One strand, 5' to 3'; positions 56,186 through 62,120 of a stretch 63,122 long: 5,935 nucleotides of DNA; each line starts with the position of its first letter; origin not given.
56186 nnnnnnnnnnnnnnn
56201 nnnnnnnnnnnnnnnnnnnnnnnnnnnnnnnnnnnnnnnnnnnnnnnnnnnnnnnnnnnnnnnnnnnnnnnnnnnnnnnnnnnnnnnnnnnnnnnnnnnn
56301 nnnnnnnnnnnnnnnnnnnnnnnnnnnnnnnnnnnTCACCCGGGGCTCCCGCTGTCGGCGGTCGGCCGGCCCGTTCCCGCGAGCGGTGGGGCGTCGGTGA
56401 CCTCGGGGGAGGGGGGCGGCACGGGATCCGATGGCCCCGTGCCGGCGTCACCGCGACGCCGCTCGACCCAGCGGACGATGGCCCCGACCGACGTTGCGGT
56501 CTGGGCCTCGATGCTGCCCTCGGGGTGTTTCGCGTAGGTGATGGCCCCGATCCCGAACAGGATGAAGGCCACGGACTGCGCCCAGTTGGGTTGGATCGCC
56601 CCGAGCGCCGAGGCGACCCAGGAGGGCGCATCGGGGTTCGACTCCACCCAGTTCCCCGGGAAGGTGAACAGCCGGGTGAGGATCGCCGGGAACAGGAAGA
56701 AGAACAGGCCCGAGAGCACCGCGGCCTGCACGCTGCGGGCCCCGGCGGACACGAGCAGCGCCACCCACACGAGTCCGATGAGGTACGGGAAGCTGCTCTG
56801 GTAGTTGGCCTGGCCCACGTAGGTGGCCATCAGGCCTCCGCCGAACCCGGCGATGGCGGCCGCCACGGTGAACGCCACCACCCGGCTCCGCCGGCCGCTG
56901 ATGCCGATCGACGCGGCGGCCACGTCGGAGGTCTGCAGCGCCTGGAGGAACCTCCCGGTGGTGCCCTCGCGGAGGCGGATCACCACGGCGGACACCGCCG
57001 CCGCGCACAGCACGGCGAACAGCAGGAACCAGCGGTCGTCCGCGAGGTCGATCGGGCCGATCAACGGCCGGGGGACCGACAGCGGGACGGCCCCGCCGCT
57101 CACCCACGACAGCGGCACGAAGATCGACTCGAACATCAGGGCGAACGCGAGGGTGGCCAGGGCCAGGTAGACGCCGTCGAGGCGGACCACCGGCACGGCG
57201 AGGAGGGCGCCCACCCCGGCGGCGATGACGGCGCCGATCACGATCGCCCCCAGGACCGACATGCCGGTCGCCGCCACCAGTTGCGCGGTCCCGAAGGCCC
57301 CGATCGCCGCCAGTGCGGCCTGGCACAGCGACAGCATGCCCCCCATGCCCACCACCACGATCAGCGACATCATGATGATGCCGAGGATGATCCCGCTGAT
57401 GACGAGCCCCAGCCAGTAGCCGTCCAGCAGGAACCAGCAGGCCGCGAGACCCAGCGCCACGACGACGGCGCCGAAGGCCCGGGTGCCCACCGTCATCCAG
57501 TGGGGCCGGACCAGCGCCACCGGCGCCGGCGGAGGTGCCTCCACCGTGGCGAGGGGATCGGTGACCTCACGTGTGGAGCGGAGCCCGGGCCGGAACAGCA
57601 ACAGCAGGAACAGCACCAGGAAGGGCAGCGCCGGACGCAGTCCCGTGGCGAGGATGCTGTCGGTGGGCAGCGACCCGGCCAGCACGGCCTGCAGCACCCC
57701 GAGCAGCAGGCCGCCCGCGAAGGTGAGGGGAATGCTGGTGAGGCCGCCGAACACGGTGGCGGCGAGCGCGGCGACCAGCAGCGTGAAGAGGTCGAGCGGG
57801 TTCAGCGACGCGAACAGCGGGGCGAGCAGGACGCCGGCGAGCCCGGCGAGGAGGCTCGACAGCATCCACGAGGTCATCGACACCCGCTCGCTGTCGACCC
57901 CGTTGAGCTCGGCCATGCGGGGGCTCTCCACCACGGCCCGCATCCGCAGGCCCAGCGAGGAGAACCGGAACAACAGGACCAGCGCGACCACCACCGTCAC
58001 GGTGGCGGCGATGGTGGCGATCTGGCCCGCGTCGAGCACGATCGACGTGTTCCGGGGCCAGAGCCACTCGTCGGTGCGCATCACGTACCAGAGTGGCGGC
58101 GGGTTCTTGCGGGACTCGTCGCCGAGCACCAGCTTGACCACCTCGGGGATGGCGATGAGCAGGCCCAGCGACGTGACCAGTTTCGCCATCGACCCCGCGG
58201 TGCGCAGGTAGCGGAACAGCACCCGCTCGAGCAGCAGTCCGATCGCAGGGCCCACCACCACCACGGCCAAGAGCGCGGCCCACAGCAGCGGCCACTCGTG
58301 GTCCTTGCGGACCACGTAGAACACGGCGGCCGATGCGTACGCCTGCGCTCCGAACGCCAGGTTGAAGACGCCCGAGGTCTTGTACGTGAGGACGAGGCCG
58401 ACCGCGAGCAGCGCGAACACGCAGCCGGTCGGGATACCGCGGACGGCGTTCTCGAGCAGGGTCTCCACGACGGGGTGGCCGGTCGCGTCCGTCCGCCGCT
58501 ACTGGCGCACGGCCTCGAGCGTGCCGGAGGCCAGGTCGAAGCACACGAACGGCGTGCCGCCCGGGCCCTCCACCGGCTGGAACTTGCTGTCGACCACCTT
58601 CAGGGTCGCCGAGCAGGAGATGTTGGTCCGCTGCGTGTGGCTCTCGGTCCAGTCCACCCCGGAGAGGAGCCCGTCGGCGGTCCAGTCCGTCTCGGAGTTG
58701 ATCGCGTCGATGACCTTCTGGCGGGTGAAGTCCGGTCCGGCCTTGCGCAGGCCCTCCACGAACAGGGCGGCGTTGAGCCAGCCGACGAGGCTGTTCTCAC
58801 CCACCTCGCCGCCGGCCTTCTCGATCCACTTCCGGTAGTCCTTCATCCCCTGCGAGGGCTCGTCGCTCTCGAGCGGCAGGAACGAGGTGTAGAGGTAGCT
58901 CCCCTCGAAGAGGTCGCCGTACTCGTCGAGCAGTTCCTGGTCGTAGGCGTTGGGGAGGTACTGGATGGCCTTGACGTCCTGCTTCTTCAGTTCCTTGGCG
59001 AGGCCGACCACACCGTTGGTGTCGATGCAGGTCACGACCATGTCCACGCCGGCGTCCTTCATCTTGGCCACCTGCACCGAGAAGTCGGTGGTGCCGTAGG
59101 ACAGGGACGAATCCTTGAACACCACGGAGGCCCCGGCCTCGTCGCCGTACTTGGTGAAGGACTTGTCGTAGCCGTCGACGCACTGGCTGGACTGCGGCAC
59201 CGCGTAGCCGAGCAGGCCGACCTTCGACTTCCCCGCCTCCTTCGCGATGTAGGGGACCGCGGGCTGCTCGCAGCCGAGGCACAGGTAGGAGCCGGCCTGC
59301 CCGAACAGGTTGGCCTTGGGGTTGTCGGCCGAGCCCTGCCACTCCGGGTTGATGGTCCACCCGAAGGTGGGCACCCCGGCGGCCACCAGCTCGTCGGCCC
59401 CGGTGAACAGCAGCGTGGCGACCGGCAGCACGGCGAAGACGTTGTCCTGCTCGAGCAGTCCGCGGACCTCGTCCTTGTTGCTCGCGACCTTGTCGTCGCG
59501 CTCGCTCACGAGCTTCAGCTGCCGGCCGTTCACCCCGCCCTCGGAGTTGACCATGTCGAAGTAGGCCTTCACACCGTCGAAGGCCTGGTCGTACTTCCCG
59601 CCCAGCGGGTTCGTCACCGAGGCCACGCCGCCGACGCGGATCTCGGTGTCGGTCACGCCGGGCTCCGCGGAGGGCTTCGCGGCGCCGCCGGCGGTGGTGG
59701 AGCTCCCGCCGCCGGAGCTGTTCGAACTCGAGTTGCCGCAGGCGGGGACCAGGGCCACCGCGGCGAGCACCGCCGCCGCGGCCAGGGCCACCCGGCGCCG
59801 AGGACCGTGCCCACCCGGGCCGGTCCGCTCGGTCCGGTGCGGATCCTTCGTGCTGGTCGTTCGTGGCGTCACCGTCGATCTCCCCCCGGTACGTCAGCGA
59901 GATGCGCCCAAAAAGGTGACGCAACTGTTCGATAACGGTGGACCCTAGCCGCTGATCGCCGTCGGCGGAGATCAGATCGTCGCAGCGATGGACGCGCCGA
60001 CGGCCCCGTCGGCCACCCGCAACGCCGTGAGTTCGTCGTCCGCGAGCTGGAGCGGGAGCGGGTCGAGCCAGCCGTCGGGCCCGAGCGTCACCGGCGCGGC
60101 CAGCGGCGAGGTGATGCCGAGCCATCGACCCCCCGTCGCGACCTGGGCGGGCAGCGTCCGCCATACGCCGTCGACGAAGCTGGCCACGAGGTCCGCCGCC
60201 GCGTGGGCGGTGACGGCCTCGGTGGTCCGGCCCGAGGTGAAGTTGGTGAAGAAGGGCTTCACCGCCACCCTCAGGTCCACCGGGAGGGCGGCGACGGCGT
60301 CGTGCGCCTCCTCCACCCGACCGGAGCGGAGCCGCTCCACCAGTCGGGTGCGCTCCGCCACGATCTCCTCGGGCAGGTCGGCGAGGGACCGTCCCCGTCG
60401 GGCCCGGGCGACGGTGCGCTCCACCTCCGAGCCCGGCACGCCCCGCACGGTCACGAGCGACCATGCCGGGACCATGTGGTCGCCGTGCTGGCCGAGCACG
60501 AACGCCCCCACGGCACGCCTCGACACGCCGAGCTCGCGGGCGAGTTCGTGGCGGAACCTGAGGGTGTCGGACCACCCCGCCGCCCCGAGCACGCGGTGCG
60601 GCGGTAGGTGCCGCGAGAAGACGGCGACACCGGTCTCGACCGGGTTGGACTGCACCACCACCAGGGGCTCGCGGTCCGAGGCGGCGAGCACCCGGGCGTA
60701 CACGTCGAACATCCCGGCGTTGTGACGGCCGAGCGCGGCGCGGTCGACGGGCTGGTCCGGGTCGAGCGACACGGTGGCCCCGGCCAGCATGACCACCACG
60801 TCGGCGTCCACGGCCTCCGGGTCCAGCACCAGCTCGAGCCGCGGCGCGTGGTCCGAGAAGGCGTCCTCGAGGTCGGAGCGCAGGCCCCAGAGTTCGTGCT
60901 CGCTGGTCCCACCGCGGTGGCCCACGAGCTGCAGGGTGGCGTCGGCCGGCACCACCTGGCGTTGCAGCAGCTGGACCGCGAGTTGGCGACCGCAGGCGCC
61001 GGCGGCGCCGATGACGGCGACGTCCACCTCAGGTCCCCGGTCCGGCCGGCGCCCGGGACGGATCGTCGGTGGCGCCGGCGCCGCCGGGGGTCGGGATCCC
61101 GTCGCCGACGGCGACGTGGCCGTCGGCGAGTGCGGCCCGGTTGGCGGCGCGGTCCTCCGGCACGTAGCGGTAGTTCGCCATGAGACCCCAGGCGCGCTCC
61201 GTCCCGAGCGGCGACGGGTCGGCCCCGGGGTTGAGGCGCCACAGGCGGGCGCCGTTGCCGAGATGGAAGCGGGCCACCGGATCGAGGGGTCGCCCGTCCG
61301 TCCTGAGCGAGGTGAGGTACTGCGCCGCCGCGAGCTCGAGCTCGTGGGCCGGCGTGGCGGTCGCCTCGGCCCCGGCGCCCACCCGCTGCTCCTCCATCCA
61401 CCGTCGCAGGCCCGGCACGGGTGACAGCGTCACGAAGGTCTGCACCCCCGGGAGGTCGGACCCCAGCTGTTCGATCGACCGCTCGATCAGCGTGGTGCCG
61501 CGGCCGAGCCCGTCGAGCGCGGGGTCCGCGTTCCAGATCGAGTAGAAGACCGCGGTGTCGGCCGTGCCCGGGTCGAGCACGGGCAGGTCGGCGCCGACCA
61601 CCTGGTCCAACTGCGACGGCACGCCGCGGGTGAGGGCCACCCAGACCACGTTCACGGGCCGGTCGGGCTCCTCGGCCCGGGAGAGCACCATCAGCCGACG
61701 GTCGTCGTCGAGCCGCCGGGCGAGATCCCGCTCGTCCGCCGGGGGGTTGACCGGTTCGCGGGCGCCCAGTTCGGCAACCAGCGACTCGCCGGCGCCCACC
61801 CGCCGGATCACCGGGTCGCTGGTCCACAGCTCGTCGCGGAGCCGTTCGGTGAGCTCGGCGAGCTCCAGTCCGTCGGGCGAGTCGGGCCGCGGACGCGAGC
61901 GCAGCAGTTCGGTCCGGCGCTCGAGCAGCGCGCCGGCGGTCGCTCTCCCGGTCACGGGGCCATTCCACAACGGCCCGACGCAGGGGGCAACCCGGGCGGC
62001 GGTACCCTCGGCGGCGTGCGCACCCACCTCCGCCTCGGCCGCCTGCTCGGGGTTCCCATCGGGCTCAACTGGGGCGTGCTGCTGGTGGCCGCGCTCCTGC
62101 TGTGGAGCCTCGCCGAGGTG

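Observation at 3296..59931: Twelve copies of a 16-bp palindromic operator-like motif (CTRAC-N6-GTCAN) confined to promoter and junction regions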

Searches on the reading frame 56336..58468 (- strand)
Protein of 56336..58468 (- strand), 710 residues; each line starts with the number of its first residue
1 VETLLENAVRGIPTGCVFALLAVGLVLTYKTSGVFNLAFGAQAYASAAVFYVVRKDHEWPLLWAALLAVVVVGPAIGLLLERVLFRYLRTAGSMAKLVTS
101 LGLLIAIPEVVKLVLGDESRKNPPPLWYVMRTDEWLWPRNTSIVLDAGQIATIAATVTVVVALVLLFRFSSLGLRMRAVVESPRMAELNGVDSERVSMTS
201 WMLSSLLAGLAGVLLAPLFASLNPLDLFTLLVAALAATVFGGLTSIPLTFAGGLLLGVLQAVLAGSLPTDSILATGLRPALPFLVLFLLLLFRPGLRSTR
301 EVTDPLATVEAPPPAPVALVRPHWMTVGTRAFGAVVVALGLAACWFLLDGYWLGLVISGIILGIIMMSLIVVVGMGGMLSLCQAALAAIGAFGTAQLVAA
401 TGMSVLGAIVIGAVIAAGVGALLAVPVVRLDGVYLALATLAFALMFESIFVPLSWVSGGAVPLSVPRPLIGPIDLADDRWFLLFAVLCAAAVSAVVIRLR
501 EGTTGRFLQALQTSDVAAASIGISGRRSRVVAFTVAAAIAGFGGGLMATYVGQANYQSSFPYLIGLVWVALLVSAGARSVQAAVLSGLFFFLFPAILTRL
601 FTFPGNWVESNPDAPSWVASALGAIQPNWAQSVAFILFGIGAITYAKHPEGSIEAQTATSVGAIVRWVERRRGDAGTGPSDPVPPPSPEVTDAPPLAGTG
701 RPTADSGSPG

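Call 14: search_protein_families(library=pfam, proteins=[window:56336-58468:-])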
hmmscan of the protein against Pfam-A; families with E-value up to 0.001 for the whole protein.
window:56336-58468:- (710 aa): 1 family
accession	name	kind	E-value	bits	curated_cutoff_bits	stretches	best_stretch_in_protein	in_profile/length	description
PF02653.21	BPD_transp_2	-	8.3e-54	183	26.8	2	10-288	4-267/269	Branched-chain amino acid transport system / permease component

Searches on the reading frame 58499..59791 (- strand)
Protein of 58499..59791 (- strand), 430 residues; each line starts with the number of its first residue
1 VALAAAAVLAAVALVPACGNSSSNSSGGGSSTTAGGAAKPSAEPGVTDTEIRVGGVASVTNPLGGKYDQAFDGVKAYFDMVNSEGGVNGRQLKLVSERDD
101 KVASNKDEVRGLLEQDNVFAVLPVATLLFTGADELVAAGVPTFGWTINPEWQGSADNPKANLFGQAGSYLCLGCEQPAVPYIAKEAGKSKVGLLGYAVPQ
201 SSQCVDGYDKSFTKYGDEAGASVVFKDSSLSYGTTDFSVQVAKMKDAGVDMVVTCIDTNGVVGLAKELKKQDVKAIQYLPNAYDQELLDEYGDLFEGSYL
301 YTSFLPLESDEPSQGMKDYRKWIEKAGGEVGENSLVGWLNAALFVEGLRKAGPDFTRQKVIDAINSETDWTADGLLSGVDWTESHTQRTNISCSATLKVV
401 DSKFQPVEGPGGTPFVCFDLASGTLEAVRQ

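Call 14: search_protein_families(library=pfam, proteins=[window:58499-59791:-])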
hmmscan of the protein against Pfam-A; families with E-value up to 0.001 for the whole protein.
window:58499-59791:- (430 aa): 2 families
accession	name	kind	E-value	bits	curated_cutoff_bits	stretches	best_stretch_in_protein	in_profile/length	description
PF13458.12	Peripla_BP_6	-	2.1e-43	149.8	31.7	1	50-399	1-338/343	Periplasmic binding protein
PF13433.12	Peripla_BP_5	-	5.4e-07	29.5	27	0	212-387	153-328/363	Periplasmic binding protein domain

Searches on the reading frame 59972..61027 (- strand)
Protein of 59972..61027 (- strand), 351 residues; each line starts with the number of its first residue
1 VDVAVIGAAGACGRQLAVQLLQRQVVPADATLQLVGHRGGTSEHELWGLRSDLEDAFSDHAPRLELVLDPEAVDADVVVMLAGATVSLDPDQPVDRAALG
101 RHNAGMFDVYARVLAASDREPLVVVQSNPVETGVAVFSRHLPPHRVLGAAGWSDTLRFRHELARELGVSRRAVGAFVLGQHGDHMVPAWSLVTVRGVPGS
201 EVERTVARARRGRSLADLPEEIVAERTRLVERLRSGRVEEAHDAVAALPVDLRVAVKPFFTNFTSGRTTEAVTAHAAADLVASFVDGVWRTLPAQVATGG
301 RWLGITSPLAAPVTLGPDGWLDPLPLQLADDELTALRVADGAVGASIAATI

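Call 14: search_protein_families(library=pfam, proteins=[window:59972-61027:-])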
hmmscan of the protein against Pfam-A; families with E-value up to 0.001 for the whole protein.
window:59972-61027:- (351 aa): 2 families
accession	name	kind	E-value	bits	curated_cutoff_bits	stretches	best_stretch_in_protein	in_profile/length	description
PF02866.23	Ldh_1_C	-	1.3e-11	45.2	22.6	1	154-205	4-55/174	lactate/malate dehydrogenase, alpha/beta C-terminal domain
PF00056.29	Ldh_1_N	-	1.7e-09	38.3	27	1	2-148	2-141/141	lactate/malate dehydrogenase, NAD binding domain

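Call 24: find_encoding_contigs(protein=window:59972-61027:-, flank=10000, max_places=6)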
Protein window:59972-61027:- (351 aa): 9 contigs read that carry it; 6 places shown.
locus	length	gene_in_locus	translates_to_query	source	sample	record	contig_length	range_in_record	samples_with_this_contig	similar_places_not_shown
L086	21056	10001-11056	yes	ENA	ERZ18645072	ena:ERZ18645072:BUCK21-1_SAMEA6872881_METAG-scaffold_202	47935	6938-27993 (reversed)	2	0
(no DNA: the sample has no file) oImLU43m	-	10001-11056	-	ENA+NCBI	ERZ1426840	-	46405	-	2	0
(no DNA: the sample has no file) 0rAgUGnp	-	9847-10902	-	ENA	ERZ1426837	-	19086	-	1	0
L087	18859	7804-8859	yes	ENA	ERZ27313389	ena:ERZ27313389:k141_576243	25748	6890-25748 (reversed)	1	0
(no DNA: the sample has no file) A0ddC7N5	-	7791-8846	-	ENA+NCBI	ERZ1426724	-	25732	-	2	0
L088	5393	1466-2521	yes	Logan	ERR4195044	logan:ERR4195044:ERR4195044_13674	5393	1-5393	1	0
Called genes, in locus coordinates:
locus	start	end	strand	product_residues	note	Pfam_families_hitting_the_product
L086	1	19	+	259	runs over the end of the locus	PF00293:NUDIX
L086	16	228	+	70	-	-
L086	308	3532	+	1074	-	PF00133:tRNA-synt_1, PF09334:tRNA-synt_1g (weak), PF08264:Anticodon_1, PF19302:DUF5915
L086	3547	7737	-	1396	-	PF02687:FtsX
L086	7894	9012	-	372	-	PF02163:Peptidase_M50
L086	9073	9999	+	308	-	PF05292:MCD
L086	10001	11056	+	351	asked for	PF00056:Ldh_1_N, PF02866:Ldh_1_C (weak)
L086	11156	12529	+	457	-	PF13433:Peripla_BP_5 (faint), PF13458:Peripla_BP_6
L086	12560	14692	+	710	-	PF02653:BPD_transp_2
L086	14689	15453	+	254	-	PF00005:ABC_tran, PF02463:SMC_N (faint), PF13304:AAA_21 (faint), PF12399:BCA_ABC_TP_C (weak)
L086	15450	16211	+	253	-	PF13555:AAA_29 (faint), PF00005:ABC_tran, PF13304:AAA_21 (faint)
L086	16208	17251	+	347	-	PF08240:ADH_N, PF00107:ADH_zinc_N, PF13602:ADH_zinc_N_2 (weak)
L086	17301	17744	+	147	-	-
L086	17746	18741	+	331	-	PF00296:Bac_luciferase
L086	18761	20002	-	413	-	PF08240:ADH_N, PF16912:Glu_dehyd_C (faint), PF00107:ADH_zinc_N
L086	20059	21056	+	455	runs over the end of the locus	PF00370:FGGY_N, PF02782:FGGY_C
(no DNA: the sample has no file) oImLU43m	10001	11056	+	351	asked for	PF00056:Ldh_1_N, PF02866:Ldh_1_C (weak)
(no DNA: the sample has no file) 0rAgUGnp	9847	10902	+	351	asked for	PF00056:Ldh_1_N, PF02866:Ldh_1_C (weak)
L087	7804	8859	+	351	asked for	PF00056:Ldh_1_N, PF02866:Ldh_1_C (weak)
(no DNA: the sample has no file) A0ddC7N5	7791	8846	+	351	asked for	PF00056:Ldh_1_N, PF02866:Ldh_1_C (weak)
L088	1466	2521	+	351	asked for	PF00056:Ldh_1_N, PF02866:Ldh_1_C (weak)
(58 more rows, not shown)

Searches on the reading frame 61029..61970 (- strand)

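Call 14: search_protein_families(library=pfam, proteins=[window:61029-61970:-])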
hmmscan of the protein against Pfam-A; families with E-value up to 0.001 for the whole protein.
window:61029-61970:- (313 aa): 1 family
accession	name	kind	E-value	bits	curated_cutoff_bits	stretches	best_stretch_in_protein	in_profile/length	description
PF05292.17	MCD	-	1.5e-49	169.4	23.2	2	72-199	24-148/253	Malonyl-CoA decarboxylase C-terminal domain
